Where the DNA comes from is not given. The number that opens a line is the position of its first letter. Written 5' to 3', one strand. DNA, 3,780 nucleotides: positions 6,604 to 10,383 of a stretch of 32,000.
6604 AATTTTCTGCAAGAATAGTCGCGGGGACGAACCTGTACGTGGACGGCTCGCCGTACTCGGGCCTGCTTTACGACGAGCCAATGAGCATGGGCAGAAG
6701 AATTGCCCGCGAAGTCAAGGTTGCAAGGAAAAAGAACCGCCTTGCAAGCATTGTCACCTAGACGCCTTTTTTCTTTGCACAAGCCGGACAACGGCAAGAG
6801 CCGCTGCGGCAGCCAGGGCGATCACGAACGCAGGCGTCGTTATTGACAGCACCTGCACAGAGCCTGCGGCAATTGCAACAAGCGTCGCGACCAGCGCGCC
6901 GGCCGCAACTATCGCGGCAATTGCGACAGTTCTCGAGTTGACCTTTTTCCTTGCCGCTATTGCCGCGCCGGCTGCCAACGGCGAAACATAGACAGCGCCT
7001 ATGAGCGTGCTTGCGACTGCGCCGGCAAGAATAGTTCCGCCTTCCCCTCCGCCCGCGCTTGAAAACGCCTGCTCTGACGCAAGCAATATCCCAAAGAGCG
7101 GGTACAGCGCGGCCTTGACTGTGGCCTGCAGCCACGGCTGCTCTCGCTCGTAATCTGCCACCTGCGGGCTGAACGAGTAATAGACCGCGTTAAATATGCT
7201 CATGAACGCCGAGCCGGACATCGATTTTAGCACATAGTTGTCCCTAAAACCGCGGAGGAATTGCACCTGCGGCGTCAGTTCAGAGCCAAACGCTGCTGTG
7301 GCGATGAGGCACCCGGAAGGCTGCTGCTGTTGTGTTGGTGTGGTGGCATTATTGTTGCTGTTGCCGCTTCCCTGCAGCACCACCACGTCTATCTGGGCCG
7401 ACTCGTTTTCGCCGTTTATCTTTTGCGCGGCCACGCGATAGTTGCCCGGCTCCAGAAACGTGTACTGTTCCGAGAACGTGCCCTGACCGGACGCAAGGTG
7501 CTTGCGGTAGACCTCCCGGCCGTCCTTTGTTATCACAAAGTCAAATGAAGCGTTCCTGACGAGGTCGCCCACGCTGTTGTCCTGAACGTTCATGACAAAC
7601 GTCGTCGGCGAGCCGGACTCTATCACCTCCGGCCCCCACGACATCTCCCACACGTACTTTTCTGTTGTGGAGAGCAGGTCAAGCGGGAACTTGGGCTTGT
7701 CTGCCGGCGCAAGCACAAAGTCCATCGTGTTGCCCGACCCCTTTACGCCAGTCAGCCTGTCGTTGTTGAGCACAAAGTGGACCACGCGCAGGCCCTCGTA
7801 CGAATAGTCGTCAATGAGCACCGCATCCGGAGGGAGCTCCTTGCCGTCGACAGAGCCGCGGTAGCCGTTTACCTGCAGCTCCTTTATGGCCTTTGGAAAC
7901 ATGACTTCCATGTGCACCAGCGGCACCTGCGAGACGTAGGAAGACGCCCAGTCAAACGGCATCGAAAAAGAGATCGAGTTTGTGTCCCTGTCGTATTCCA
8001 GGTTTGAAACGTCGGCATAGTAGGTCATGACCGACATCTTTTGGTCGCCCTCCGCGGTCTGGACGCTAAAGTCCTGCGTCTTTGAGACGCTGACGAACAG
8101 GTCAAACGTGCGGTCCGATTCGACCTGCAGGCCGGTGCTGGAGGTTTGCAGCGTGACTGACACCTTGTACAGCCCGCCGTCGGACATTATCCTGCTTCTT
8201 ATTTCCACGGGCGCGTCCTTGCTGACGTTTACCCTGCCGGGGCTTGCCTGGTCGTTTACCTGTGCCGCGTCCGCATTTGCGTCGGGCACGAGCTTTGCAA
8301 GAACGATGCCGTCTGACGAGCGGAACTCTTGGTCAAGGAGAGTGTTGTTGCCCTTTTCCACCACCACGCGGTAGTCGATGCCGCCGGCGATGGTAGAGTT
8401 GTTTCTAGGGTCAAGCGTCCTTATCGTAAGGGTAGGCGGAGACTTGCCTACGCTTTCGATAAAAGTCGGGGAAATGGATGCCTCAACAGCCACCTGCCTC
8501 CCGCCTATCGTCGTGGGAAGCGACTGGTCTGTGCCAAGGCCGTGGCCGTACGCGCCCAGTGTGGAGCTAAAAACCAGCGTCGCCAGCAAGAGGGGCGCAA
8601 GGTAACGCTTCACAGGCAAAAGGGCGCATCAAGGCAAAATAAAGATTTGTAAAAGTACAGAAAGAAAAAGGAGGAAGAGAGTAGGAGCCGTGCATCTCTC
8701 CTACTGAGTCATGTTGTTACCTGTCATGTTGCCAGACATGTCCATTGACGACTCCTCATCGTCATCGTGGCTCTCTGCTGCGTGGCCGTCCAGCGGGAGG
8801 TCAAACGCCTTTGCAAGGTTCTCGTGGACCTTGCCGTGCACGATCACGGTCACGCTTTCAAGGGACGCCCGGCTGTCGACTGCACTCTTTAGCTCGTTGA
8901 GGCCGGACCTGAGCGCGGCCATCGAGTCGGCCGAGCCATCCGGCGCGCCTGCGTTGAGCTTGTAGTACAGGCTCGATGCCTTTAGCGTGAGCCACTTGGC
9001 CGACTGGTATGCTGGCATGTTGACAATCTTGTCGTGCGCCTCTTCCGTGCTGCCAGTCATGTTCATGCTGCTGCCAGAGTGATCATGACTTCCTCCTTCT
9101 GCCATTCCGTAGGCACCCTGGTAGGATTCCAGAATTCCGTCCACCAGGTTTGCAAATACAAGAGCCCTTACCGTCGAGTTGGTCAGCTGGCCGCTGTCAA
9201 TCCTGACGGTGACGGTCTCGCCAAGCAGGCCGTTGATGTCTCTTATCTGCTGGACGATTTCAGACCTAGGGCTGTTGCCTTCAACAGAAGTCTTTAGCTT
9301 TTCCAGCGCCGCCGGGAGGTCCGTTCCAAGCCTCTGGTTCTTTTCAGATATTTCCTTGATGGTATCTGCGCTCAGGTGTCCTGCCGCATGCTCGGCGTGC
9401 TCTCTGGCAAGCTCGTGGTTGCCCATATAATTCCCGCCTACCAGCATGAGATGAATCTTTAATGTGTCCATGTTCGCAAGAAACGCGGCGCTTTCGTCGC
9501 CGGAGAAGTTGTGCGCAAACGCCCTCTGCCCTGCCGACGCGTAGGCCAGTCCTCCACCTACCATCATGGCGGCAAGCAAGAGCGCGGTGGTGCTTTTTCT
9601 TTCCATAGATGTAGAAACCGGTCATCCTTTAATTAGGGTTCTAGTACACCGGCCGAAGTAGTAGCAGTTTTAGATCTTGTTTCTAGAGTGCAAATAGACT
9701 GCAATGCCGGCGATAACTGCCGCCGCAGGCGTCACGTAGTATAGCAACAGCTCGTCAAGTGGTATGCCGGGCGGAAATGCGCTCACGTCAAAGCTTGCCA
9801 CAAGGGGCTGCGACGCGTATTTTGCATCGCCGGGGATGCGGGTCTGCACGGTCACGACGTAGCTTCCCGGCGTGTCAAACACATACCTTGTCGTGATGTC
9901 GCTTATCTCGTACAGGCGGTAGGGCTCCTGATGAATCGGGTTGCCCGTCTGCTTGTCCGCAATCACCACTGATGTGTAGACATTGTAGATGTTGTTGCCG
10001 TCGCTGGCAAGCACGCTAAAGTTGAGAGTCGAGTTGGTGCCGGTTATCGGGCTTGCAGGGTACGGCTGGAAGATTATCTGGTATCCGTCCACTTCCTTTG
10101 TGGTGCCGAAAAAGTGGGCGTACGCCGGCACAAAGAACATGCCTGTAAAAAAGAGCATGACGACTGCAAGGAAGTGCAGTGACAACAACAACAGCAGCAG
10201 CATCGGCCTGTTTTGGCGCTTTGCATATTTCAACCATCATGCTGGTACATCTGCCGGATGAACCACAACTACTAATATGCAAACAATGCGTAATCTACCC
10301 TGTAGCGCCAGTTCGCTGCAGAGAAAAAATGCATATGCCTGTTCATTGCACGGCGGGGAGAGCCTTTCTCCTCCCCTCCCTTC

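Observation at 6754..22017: About 15-kb cluster of 13 exported or anchored proteins that reads like a dedicated copper-acquisition/trafficking system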

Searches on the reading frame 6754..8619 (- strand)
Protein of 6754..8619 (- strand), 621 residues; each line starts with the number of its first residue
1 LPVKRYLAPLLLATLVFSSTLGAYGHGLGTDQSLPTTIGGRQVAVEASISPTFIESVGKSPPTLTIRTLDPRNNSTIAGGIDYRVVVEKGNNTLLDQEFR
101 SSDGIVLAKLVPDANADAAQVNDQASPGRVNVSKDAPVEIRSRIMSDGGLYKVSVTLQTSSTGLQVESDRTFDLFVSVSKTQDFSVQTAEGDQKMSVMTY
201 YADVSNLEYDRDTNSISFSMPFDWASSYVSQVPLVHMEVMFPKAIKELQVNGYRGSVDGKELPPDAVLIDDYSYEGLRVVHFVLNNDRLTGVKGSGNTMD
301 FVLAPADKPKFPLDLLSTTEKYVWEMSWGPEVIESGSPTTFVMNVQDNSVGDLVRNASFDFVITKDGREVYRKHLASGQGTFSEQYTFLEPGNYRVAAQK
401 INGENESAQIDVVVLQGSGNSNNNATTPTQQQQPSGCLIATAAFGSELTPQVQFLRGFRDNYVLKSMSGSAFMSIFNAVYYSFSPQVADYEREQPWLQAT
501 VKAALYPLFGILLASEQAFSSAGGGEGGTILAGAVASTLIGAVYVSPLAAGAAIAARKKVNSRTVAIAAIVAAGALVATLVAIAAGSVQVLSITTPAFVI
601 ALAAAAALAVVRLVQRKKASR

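Call 4: search_protein_families(library=pfam, proteins=[window:6754-8619:-], max_evalue=0.1)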
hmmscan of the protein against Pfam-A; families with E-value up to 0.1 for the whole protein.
window:6754-8619:- (621 aa): 0 families

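Call 7: search_protein_families(library=ncbifam, proteins=[window:6754-8619:-], max_evalue=1)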
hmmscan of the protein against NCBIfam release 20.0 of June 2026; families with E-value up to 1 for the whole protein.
window:6754-8619:- (621 aa): 2 families
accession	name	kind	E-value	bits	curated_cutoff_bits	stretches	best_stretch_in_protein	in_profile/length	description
NF041770.1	CFI_box_CTERM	domain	4.7e-22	77.6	40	1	437-508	1-68/69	CFI-box-CTERM domain-containing protein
NF005291.0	PRK06814.1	equivalog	0.2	9.5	1349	1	530-612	337-417/1140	acyl-[ACP]--phospholipid O-acyltransferase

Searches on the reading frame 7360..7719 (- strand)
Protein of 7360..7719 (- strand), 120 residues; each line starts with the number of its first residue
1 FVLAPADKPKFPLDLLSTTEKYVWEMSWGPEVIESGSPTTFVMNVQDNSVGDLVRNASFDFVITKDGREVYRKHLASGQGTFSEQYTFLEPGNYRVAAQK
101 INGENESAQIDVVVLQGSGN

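Call 57: search_protein_families(library=pfam, alignment_id=A3, max_evalue=1)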
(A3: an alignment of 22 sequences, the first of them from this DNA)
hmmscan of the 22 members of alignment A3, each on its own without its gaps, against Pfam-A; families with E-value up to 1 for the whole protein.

A. member 1, seq(120 aa): 6 families
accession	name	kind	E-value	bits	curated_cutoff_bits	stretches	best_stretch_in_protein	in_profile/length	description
PF00801.26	PKD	-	0.0069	16.8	23.5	1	30-111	8-77/80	PKD domain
PF16640.11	Big_3_5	-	0.022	15.7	35.5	1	30-99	5-68/88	Bacterial Ig-like domain (group 3)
PF23623.1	GBD_IRG7_N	-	0.04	14.6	27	1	62-102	42-82/95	IRG7 N-terminal galactose binding domain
PF13115.11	YtkA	-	0.074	14.1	25.9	1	30-97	14-83/85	YtkA-like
PF07495.19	Y_Y_Y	-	0.079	13.3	26.6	1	83-107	29-53/65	Y_Y_Y domain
PF00630.25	Filamin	-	0.08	14.2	26.9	1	34-97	18-79/93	Filamin/ABP280 repeat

B. families by the number of members that match (of 22 scanned): 23 families
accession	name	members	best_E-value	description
PF00630.25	Filamin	7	0.0037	Filamin/ABP280 repeat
PF13115.11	YtkA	4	0.00097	YtkA-like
PF22091.2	DUF6941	3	3.4e-05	Family of unknown function (DUF6941)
PF00801.26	PKD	2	0.0069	PKD domain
PF04151.21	PPC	2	0.0089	Bacterial pre-peptidase C-terminal domain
PF07550.17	Shr-like_HID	2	0.016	Heme-binding protein Shr-like, Hb-interacting domain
PF16640.11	Big_3_5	2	0.019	Bacterial Ig-like domain (group 3)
PF07495.19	Y_Y_Y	2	0.019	Y_Y_Y domain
PF24421.1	Ig_J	1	0.015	Tip attachment protein J, Ig-like domain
PF11589.14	DUF3244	1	0.018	Domain of unknown function (DUF3244)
PF13620.12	CarboxypepD_reg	1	0.025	Carboxypeptidase regulatory-like domain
PF17081.10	SOP4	1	0.025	Suppressor of PMA 1-7 protein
PF25409.1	PH_33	1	0.026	Fungal PH-like domain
PF23623.1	GBD_IRG7_N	1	0.04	IRG7 N-terminal galactose binding domain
PF07434.16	CblD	1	0.04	CblD like pilus biogenesis initiator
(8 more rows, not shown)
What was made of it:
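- The B-domains give generic Filamin/PKD/Big hits (call 57).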

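Call 58: search_solved_structures(query=A3, max_evalue=10, show_alignments=2)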
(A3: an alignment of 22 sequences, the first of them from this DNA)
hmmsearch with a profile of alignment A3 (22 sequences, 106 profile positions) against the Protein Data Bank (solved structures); distinct sequences matched with E-value up to 10: 22.
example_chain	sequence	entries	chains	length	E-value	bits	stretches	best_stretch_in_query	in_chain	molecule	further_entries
7ouu_A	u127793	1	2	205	6.8e-05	26.6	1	76-98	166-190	Isoform 2 of Filamin-C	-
7p0e_A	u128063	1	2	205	6.9e-05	26.6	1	76-98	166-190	Isoform 2 of Filamin-C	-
7ouv_A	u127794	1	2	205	7.3e-05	26.5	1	76-98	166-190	Isoform 2 of Filamin-C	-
2j3s_A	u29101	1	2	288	0.011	19.6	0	75-101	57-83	FILAMIN-A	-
4l3a_A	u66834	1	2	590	0.094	16.5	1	27-101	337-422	Internalin K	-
2lln_A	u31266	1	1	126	0.1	16.4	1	77-96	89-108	Cytochrome c oxidase subunit 2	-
2cua_A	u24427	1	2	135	0.11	16.3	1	77-96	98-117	PROTEIN (CUA)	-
2fwl_B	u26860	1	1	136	0.12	16.2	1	77-96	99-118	Cytochrome c oxidase subunit II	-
5u7n_A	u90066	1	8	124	0.15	15.9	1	77-94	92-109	Cytochrome c oxidase subunit 2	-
3eh3_B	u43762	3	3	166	0.22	15.3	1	77-96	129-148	Cytochrome c oxidase subunit 2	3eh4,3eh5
3s33_B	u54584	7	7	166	0.22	15.3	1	77-96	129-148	Cytochrome c oxidase subunit 2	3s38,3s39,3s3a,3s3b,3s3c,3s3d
2qpe_B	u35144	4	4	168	0.23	15.3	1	77-96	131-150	Cytochrome c oxidase subunit 2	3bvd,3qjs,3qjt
1ehk_B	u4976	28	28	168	0.23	15.3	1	77-96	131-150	BA3-TYPE CYTOCHROME-C OXIDASE | Cytochrome c oxidase polypeptide II | Cytochrome c oxidase subunit 2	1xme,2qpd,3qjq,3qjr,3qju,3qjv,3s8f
6pty_A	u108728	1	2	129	0.29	15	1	76-95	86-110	Cytochrome c oxidase subunit 2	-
6ptt_A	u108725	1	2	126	0.47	14.3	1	77-95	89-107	Cytochrome c oxidase subunit 2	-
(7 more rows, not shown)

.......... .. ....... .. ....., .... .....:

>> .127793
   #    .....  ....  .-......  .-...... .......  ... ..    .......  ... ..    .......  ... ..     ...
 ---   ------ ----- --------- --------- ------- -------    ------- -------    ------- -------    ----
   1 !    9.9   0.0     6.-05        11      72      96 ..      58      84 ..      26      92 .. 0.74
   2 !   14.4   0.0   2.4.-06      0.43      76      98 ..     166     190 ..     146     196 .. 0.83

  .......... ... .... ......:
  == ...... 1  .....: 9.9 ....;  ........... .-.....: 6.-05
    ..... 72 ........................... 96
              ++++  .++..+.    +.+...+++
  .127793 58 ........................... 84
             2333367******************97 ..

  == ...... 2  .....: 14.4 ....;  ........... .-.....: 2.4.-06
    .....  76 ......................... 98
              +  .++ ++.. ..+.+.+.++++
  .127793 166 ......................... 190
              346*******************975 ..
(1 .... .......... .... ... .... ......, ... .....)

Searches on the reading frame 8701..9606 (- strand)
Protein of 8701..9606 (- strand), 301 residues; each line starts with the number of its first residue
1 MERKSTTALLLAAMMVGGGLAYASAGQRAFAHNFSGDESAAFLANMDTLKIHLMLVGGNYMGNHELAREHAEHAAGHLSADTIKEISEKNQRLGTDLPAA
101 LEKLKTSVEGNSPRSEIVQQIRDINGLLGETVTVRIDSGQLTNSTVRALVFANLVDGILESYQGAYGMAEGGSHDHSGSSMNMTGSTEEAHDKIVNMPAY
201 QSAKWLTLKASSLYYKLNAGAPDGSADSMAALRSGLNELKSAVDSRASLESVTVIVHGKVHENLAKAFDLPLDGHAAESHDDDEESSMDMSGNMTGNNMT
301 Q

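Call 4: search_protein_families(library=pfam, proteins=[window:8701-9606:-], max_evalue=0.1)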
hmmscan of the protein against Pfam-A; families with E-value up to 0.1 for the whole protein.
window:8701-9606:- (301 aa): 0 families

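Call 7: search_protein_families(library=ncbifam, proteins=[window:8701-9606:-], max_evalue=1)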
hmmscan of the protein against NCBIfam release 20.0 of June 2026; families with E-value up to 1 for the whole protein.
window:8701-9606:- (301 aa): 2 families
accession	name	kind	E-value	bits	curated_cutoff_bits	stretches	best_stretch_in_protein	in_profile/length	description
TIGR03090.1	SASP_tlp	equivalog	0.01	16.3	72.9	1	59-92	19-51/70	small acid-soluble spore protein Tlp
NF042955.1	Ppl_antiphage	equivalog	0.04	11.8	1000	1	64-175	559-670/882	anti-phage protein Ppl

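Call 39: find_homologous_proteins(query=window:8701-9606:-, max_evalue=0.001)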
Query window:8701-9606:- (301 aa): 167 proteins with E <= 0.001 among 4253 candidates; the best 120 are listed.
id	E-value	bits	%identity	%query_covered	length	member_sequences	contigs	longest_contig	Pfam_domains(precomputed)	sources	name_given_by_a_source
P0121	1.5e-188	643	100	100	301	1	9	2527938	-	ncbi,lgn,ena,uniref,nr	ncbi:hypothetical protein [Nitrososphaera viennensis]|uniref:Uncharacterized protein n=2 Tax=Nitroso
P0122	7.8e-136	470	77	100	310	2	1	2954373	-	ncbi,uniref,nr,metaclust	ncbi:hypothetical protein NTE_02842 [Candidatus Nitrososphaera evergladensis SR1]|uniref:Uncharacter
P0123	1.4e-119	416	71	100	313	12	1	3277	-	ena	-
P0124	4.2e-116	405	69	98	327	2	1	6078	-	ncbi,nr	ncbi:MAG TPA: hypothetical protein VHA09_04045 [Nitrososphaera sp.]|nr:hypothetical protein [Nitroso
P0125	2.0e-113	396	68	100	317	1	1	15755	-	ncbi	ncbi:MAG: hypothetical protein ABI348_06110 [Nitrososphaera sp.]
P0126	5.6e-108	378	65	99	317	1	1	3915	-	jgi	jgi:hypothetical protein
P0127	1.8e-106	373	62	98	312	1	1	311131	-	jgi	jgi:hypothetical protein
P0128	1.0e-104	368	67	100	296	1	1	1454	-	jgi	jgi:hypothetical protein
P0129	8.4e-104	365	63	100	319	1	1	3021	-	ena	-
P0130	1.2e-101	358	61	100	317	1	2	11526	-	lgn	-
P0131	6.1e-101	355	60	100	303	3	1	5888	-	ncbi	-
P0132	1.9e-99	350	58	100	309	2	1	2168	-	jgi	jgi:hypothetical protein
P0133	6.1e-67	244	50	87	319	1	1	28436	-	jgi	jgi:hypothetical protein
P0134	4.0e-66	241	47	90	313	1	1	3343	-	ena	-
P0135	1.1e-65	240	48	88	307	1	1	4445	-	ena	-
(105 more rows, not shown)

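Call 42: search_solved_structures(query=A2, max_evalue=10, show_alignments=2)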
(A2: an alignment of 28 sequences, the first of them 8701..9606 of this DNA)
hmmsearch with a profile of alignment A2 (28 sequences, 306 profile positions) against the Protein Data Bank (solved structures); distinct sequences matched with E-value up to 10: 1.
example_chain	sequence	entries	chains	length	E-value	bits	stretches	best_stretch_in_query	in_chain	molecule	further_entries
6dm9_A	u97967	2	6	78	0.67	12.1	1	45-94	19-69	DHD15_extended_A | DHD15_closed_A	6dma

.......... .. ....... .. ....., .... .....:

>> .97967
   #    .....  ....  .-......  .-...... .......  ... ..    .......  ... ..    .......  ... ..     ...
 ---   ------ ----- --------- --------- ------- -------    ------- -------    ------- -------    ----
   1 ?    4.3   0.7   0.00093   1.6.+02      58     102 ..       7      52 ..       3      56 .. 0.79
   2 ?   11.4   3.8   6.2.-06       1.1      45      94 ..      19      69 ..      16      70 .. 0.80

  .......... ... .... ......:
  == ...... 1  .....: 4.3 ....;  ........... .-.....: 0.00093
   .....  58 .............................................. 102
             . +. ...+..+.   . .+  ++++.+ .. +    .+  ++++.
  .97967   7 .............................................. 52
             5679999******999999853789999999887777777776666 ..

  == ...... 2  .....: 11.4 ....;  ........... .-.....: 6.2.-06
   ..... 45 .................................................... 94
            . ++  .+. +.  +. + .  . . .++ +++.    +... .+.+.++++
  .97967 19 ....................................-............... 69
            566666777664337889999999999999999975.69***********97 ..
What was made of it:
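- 8701..9606 (-): G2 (NVIE_014250). A very highly expressed exported all-alpha protein with mature N-terminal His32, His/Met-rich linkers and a His/Met-rich tail. No Pfam or PDB match (calls 4, 42).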

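Call 48: predict_structure(alignment_id=A2)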
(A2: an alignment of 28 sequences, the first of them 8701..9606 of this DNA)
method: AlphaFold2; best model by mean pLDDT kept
length: 301 residues; sequences in the alignment: 28
mean_pLDDT: 80.4   pTM: 0.72
mean pLDDT of the five models: 80.4, 80.1, 79.2, 78.1, 76.5
residues with pLDDT >= 90: 204; 70-90: 12; 50-70: 8; < 50: 77
segments of 3 or more residues with pLDDT < 50: 1-30, 171-189, 274-301
pLDDT, mean of each block of 10 residues (from residue 1): 41 40 42 82 97 97 95 95 94 98 98 97 98 92 94 97 86 38 42 90 98 96 97 98 97 97 96 46 38 39 37
secondary structure, 60 per line:
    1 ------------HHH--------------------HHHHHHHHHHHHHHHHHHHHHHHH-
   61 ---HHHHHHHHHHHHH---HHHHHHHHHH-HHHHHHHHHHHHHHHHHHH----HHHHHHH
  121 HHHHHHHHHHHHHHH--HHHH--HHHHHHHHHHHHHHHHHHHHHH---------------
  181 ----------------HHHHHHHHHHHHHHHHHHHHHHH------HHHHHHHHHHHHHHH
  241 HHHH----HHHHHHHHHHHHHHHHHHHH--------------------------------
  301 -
elements in order: H36-59 H64-76 H80-89 H91-109 H114-135 H138-141 H144-165 H197-219 H226-244 H249-268
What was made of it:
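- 8701..9606 (-): AF2 pLDDT 80, 204 residues >90 (call 48).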

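Call 51: fold_search(model_id=the predicted structure, library=pdb)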
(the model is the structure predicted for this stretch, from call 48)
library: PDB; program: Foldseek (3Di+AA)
matches with E <= 10: 199; with E <= 0.001: 0
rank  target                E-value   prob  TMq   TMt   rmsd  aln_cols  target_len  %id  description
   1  7nkz_B                4.0e-02  0.98  0.30  0.28   9.4       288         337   12  Cryo-EM structure of the cytochrome bd oxidase from M. tuberculosis at 2.5 A resolution (released 2021-09-22)
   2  9fka_B                4.2e-02  0.97  0.31  0.28   9.5       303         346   12  Cryo-EM structure of the reduced cytochrome bd oxidase from M. tuberculosis (released 2025-02-12)
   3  5a60                  2.8e-01  0.54  0.25  0.20  10.0       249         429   11  Crystal structure of full-length E. coli ygiF in complex with tripolyphosphate and two magnesium ions (released 2015-08-05)
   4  9f0l                  3.0e-01  0.38  0.21  0.11  16.6       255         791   10  Scalable protein design using hallucination in a relaxed sequence space (released 2024-10-16)
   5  7wgu_A                3.7e-01  0.82  0.32  0.29   9.9       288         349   11  Crystal structure of metal-binding protein EfeO from Escherichia coli (released 2022-12-14)
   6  1rke_A                3.9e-01  0.25  0.19  0.21  20.2       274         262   13  Human vinculin head (1-258) in complex with human vinculin tail (879-1066) (released 2004-01-13)
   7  5y4c                  4.4e-01  0.75  0.30  0.35   9.3       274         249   11  Crystal structure of EfeO-like protein Algp7 in complex with a metal ion (released 2017-10-04)
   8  7d5i_B                4.4e-01  0.60  0.28  0.25  10.0       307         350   11  Structure of Mycobacterium smegmatis bd complex in the apo-form. (released 2021-06-23)
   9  5h5m_A                4.8e-01  0.33  0.19  0.17  16.7       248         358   12  Crystal structure of HMP-1 M domain (released 2017-03-29)
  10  5a7d_Q                6.9e-01  0.33  0.25  0.26  21.0       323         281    9  Tetrameric assembly of LGN with Inscuteable (released 2016-08-03)
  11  8r5s_D                7.2e-01  0.16  0.17  0.21  23.3       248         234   12  t113 - De-novo designed soluble homotetramer (released 2024-11-27)
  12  1s35                  8.6e-01  0.28  0.22  0.30  22.8       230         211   13  Crystal Structure of Repeats 8 and 9 of Human Erythroid Spectrin (released 2004-04-20)
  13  3at7_A                9.4e-01  0.57  0.32  0.36   9.4       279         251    9  Crystal structure of bacterial cell-surface alginate-binding protein Algp7 (released 2011-02-23)
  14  6jlc                  9.4e-01  0.20  0.20  0.26  17.6       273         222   10  Structure determination of CAMP factor of Mobiluncus curtisii and insight into structural dynamics (released 2019-12-04)
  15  8xr6_Q                9.9e-01  0.93  0.27  0.52  16.6       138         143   14  Cryo-EM structure of cryptophyte photosystem II (released 2024-06-19)
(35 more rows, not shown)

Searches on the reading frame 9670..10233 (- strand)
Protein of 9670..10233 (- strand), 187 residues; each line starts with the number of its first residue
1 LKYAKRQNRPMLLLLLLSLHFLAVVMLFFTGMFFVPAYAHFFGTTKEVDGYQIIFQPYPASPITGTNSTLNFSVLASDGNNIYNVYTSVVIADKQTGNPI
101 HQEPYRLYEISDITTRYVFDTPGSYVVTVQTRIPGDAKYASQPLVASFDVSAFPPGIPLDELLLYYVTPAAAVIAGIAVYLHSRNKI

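Call 4: search_protein_families(library=pfam, proteins=[window:9670-10233:-], max_evalue=0.1)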
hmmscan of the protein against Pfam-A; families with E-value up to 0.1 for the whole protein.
window:9670-10233:- (187 aa): 1 family
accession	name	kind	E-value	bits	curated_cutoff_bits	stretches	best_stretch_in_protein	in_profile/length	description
PF00801.26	PKD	-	0.062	13.7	23.5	0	65-130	12-64/80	PKD domain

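Call 7: search_protein_families(library=ncbifam, proteins=[window:9670-10233:-], max_evalue=1)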
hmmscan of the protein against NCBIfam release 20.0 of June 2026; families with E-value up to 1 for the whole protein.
window:9670-10233:- (187 aa): 0 families
